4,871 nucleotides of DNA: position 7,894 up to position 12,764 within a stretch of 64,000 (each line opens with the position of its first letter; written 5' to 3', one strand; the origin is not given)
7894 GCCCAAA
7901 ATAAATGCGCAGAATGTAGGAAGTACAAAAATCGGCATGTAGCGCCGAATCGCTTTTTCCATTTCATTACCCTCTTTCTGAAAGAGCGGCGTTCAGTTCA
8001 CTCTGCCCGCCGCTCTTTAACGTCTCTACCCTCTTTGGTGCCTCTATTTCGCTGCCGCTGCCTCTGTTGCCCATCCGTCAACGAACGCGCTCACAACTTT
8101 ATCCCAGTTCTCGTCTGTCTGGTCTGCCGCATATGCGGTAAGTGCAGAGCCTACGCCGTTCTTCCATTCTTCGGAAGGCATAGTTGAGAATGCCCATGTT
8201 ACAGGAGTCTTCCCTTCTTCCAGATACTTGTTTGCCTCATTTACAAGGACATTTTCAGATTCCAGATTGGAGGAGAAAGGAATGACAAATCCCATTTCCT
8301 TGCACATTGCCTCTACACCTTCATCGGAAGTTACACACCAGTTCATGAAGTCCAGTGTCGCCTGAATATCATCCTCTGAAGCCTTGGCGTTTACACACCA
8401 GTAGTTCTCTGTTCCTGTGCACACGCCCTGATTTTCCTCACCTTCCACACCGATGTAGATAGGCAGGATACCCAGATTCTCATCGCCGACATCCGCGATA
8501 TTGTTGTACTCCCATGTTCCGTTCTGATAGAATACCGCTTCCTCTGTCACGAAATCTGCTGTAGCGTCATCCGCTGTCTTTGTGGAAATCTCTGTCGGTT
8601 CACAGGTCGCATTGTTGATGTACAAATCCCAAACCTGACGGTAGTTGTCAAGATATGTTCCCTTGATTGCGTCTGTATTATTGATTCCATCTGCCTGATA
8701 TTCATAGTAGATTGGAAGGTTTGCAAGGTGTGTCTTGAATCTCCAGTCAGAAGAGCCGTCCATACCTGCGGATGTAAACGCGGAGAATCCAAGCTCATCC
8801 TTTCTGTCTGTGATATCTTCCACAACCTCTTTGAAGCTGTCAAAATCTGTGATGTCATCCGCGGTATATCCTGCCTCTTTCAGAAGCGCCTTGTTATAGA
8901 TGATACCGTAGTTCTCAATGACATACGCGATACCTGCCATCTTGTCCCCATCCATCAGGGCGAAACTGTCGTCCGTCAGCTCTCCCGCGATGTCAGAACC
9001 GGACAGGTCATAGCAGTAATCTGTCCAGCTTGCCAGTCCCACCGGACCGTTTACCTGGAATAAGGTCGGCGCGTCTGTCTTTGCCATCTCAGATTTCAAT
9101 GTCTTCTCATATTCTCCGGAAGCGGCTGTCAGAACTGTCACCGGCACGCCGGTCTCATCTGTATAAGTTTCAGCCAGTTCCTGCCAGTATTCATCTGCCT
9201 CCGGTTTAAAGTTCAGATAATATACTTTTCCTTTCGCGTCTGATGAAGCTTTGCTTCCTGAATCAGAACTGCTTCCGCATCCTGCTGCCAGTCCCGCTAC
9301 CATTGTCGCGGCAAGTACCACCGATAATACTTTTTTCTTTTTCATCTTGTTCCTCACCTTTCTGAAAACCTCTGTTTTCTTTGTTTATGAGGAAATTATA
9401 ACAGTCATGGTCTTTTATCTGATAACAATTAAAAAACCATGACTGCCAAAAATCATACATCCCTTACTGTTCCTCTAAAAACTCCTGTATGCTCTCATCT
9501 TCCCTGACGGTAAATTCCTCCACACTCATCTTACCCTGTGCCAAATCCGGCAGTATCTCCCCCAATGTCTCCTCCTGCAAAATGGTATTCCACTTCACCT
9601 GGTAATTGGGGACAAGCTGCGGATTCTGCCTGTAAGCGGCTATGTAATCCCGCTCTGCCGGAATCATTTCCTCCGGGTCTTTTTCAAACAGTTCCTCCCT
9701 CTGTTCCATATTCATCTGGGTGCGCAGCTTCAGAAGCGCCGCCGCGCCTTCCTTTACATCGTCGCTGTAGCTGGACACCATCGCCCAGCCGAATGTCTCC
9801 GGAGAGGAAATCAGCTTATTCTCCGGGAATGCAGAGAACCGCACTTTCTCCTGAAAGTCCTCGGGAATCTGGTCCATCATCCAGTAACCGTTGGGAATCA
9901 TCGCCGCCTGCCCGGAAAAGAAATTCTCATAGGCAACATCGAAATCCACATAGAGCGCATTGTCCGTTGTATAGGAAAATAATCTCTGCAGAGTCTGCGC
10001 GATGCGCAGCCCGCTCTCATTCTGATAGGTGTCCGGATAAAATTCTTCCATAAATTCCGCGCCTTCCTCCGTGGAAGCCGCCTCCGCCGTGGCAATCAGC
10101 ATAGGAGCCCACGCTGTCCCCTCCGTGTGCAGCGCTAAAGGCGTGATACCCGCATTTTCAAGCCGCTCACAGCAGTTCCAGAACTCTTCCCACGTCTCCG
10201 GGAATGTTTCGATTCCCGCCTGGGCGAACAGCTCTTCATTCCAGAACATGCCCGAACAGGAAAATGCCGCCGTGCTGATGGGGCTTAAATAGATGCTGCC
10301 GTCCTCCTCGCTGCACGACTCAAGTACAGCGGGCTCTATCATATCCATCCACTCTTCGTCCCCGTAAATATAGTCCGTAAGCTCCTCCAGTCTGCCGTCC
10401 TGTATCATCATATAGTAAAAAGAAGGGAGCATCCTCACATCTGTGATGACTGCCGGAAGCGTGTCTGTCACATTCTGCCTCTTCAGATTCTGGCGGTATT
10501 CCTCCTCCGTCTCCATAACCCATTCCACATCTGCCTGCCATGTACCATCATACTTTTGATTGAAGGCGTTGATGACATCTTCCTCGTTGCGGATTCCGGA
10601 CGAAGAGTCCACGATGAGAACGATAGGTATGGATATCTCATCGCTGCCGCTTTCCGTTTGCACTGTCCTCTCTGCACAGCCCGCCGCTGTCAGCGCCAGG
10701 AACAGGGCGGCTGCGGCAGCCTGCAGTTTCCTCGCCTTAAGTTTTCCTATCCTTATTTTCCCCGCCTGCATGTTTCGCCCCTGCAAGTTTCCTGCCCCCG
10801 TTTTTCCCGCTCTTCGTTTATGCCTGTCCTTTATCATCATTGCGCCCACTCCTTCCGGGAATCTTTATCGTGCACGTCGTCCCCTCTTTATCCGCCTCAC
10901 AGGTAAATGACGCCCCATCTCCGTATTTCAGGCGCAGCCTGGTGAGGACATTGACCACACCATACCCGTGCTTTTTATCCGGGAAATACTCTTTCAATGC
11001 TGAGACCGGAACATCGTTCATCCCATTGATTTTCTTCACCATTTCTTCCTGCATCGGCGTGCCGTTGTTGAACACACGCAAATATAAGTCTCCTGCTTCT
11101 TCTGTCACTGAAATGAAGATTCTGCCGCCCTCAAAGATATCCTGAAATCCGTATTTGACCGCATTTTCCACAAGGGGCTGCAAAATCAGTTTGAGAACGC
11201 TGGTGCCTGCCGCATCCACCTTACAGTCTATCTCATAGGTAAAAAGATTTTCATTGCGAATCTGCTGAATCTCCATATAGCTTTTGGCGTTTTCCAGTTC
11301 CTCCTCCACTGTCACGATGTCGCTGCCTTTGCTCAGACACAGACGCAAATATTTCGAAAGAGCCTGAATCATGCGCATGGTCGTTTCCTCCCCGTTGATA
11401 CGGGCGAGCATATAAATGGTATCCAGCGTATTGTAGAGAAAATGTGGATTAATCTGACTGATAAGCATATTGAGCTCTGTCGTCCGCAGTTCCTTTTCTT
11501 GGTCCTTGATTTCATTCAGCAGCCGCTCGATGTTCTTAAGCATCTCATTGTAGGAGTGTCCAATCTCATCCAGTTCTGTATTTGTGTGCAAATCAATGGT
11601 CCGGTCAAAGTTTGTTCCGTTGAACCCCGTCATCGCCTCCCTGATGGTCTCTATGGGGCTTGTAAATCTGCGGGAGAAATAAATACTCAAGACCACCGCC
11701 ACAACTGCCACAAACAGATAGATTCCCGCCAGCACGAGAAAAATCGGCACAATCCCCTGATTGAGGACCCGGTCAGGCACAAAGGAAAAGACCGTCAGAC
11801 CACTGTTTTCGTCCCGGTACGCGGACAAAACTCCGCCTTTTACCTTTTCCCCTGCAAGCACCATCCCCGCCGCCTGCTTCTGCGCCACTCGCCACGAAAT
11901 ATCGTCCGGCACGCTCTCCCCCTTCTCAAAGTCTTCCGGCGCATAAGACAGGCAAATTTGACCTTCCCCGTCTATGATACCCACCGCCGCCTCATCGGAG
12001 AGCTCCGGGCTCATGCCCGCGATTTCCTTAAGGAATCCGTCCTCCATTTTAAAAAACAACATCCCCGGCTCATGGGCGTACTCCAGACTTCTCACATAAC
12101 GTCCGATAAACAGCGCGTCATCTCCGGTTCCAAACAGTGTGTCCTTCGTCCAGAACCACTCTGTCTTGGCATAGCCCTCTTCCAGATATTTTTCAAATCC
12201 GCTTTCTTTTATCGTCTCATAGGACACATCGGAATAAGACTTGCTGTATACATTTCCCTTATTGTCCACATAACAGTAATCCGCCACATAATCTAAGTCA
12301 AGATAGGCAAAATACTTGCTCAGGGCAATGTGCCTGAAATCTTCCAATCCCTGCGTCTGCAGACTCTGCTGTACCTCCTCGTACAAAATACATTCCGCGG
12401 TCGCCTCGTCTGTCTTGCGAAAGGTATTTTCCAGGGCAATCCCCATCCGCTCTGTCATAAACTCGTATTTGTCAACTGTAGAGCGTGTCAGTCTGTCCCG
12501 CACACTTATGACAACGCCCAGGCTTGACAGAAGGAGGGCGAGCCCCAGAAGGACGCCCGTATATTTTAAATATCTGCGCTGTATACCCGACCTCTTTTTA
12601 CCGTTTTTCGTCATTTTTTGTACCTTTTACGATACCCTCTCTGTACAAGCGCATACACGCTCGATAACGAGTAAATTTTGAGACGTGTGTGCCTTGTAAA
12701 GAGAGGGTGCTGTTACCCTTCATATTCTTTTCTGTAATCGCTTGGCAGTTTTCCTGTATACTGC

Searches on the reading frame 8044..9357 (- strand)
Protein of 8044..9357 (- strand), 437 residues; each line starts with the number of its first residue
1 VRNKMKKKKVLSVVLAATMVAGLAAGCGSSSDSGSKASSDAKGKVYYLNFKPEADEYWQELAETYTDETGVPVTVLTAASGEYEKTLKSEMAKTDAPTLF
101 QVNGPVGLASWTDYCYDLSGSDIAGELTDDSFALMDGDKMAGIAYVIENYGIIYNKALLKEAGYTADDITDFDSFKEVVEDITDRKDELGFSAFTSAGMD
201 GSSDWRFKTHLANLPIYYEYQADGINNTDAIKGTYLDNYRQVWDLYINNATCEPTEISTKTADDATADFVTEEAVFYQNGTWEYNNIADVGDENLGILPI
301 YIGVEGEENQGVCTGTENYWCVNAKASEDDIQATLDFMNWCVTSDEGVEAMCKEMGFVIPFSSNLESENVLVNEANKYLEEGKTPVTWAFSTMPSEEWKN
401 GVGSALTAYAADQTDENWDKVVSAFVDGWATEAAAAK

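Call 13: search_protein_families(library=pfam, proteins=[window:8044-9357:-])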
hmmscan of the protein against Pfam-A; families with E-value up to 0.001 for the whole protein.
window:8044-9357:- (437 aa): 2 families
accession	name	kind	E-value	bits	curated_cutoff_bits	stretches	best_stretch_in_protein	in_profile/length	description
PF13416.11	SBP_bac_8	-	1.2e-43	150.4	27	1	60-369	1-270/279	Bacterial extracellular solute-binding protein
PF01547.30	SBP_bac_1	-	1.1e-13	52.3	26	1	55-344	7-303/307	Bacterial extracellular solute-binding protein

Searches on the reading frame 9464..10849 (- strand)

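Call 13: search_protein_families(library=pfam, proteins=[window:9464-10849:-])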
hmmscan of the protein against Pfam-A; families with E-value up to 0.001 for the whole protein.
window:9464-10849:- (461 aa): 2 families
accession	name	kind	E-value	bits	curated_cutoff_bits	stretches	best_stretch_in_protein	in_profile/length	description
PF13416.11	SBP_bac_8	-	3.7e-14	53.6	27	1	92-377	2-244/279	Bacterial extracellular solute-binding protein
PF01547.30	SBP_bac_1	-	2.5e-12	47.8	26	1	94-374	15-298/307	Bacterial extracellular solute-binding protein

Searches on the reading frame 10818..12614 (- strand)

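Call 13: search_protein_families(library=pfam, proteins=[window:10818-12614:-])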
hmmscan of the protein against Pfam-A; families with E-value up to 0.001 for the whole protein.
window:10818-12614:- (598 aa): 4 families
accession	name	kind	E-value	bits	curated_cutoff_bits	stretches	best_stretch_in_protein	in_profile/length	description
PF06580.19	His_kinase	-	2.1e-25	89.2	25.2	1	379-456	1-79/81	Histidine kinase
PF02518.31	HATPase_c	-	6.5e-08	33.4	26.4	1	474-586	6-108/111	Histidine kinase-, DNA gyrase B-, and HSP90-like ATPase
PF00672.30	HAMP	-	2.2e-06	28.4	25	1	313-363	2-52/53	HAMP domain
PF14584.11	DUF4446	-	0.00018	22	27.4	0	297-371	4-77/150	Protein of unknown function (DUF4446)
